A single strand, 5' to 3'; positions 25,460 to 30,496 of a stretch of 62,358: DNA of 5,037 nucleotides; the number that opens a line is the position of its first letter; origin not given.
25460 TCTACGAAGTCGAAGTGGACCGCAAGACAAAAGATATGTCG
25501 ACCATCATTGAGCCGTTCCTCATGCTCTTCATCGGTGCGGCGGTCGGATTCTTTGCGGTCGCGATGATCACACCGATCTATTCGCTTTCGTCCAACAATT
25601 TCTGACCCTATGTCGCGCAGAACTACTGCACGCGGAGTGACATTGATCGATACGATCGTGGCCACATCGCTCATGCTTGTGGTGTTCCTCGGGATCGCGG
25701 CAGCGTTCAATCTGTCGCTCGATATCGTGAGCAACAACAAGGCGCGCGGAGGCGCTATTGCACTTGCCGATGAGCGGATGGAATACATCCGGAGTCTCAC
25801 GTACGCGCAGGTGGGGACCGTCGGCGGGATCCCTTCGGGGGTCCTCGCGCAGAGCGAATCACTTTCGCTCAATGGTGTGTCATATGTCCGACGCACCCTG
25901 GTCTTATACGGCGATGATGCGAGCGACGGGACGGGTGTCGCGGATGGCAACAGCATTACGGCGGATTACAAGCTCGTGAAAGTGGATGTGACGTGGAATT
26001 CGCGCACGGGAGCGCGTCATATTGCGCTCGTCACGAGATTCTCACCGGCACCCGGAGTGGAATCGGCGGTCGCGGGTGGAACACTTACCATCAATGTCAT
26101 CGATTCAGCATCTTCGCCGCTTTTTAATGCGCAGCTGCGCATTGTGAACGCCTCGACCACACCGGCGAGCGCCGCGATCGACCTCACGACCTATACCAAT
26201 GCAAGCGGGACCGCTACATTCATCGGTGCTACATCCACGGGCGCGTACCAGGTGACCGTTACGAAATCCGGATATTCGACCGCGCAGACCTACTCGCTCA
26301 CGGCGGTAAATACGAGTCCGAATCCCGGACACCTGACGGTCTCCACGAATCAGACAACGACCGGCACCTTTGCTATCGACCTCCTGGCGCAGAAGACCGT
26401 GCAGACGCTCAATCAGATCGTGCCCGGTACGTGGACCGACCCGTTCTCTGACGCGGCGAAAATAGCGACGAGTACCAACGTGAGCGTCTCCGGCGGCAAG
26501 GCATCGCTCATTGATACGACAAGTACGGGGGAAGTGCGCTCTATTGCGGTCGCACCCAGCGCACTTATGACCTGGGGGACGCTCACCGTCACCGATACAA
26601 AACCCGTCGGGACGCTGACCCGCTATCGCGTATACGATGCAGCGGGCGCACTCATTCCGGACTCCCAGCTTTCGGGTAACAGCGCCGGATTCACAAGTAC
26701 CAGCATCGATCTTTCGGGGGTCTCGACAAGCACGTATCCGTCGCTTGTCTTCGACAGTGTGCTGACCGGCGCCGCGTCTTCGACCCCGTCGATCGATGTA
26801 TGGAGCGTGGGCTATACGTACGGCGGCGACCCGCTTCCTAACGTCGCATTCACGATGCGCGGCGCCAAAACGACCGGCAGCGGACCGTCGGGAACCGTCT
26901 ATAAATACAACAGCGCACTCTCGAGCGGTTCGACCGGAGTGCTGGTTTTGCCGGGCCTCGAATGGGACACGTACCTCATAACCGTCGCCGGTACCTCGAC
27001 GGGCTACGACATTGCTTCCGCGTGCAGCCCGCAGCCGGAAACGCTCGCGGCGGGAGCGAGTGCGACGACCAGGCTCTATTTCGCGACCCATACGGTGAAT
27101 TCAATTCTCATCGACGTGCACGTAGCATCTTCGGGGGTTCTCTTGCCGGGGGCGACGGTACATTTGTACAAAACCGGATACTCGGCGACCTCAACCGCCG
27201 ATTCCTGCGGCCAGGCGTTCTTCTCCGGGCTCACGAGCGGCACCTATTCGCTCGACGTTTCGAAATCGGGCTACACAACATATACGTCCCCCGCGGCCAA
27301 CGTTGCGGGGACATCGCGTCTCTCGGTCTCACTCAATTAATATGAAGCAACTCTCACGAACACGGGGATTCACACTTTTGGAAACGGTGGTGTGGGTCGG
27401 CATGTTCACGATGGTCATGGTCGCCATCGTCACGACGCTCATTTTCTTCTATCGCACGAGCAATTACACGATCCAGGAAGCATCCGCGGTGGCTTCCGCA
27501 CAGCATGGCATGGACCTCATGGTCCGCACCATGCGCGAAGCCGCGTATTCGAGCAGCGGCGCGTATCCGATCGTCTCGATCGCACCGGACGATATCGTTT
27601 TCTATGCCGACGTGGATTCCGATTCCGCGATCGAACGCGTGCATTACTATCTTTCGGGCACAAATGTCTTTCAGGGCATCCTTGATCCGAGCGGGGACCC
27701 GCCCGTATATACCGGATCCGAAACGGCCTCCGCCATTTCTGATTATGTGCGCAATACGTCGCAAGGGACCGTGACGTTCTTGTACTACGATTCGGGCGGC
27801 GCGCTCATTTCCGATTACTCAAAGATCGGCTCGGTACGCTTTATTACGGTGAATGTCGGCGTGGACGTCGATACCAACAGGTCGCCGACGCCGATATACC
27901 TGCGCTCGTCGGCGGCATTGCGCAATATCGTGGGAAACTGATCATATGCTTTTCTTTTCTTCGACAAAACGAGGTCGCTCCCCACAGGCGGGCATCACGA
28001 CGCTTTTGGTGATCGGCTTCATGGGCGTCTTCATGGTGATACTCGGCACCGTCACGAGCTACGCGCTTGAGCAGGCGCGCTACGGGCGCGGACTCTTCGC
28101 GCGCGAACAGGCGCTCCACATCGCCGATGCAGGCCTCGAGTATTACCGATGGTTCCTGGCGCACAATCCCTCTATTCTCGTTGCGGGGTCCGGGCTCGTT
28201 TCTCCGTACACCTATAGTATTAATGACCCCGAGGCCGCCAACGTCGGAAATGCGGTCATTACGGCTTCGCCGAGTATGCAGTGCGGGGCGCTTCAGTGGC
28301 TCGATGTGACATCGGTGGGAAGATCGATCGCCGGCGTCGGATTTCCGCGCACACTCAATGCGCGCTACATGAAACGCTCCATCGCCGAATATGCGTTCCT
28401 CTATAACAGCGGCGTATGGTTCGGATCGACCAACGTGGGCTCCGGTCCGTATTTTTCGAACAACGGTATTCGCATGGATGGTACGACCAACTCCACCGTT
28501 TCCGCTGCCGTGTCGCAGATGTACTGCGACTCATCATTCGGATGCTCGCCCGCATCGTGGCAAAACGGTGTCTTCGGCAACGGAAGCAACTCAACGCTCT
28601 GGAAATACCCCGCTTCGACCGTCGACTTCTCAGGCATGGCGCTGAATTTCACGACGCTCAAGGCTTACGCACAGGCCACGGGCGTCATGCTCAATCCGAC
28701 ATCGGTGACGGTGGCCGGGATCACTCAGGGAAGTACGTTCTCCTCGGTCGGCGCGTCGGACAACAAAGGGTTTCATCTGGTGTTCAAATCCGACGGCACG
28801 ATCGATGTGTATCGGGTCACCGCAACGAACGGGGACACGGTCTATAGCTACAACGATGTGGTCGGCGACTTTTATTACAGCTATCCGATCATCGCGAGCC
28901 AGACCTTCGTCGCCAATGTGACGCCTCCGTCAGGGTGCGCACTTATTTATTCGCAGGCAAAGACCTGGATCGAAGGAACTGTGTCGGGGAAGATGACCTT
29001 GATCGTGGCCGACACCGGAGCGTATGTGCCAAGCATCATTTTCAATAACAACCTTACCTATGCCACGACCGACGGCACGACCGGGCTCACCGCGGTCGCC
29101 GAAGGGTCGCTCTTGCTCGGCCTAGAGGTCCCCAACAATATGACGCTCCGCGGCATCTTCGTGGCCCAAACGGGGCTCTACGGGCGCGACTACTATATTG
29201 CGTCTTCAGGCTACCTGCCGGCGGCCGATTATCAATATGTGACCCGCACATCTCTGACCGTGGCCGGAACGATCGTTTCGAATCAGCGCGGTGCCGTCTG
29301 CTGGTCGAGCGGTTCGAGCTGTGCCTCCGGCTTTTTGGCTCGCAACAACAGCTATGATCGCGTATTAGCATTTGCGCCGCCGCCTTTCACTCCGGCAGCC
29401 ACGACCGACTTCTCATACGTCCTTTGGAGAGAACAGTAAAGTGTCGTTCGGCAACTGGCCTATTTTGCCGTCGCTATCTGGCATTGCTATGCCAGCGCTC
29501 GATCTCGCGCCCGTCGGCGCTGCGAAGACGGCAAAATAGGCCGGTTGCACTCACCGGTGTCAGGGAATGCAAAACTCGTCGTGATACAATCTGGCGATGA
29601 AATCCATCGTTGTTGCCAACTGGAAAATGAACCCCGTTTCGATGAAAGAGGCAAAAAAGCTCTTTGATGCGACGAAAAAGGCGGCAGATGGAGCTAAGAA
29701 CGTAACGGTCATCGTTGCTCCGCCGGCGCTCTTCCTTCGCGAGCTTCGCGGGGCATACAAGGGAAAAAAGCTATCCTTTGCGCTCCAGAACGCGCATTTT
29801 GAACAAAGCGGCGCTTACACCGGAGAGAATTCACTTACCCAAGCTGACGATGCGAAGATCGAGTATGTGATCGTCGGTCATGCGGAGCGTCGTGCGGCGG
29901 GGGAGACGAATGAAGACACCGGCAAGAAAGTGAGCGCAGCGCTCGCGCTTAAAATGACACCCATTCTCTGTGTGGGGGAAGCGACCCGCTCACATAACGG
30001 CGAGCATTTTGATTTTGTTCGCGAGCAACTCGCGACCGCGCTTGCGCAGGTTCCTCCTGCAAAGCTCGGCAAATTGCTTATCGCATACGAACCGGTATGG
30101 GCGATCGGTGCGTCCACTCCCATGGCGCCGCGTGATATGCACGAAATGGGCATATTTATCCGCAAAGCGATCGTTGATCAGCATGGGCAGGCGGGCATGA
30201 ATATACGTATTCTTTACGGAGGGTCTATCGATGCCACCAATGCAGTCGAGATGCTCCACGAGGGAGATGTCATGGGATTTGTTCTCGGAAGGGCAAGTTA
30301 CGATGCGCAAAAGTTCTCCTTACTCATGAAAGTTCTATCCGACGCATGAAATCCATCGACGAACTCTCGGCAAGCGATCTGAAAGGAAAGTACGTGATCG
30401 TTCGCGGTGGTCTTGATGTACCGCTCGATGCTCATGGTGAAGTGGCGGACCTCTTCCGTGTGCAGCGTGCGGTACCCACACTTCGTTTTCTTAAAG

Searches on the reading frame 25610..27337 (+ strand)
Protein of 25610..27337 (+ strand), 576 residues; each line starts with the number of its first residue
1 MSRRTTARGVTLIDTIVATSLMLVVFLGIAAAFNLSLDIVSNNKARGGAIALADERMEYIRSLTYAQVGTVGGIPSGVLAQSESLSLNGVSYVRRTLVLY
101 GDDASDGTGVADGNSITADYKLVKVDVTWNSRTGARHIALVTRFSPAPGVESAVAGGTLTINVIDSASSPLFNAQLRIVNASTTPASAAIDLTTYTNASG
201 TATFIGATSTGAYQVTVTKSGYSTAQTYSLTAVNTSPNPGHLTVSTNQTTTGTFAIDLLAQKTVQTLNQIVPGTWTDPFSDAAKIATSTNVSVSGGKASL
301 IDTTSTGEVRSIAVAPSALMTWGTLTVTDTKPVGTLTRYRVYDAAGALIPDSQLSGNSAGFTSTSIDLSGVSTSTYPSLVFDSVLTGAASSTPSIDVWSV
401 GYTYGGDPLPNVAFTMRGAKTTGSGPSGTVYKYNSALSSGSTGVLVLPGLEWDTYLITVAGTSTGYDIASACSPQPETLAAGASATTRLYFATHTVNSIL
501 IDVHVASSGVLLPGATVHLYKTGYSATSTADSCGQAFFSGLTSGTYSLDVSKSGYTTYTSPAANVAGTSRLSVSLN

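Call 103: search_protein_families(library=pfam, proteins=[window:25610-27337:+], max_evalue=0.00001)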
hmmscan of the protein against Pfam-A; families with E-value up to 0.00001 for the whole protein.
window:25610-27337:+ (576 aa): 2 families
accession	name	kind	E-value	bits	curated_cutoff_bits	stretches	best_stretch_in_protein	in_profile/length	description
PF13620.12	CarboxypepD_reg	-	6.5e-14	52.5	32.3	1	507-575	9-81/82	Carboxypeptidase regulatory-like domain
PF17802.7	SpaA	-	2.1e-08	34.6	23.1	0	509-549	13-57/91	Prealbumin-like fold domain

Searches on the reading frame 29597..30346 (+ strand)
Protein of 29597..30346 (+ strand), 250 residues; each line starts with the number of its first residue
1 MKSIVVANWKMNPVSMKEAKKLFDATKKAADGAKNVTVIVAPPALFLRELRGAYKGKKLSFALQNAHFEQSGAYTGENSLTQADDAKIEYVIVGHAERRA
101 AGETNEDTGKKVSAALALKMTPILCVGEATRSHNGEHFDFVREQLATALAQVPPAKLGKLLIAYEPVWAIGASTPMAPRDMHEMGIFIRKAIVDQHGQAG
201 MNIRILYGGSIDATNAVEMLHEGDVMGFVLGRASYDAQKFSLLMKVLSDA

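Call 102: search_protein_families(library=pfam, proteins=[window:29597-30346:+], max_evalue=0.00001)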
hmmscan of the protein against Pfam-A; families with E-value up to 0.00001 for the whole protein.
window:29597-30346:+ (250 aa): 1 family
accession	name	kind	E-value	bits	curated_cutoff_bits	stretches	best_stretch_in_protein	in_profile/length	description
PF00121.24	TIM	-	3.7e-68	230.1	20.1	1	4-245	2-243/245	Triosephosphate isomerase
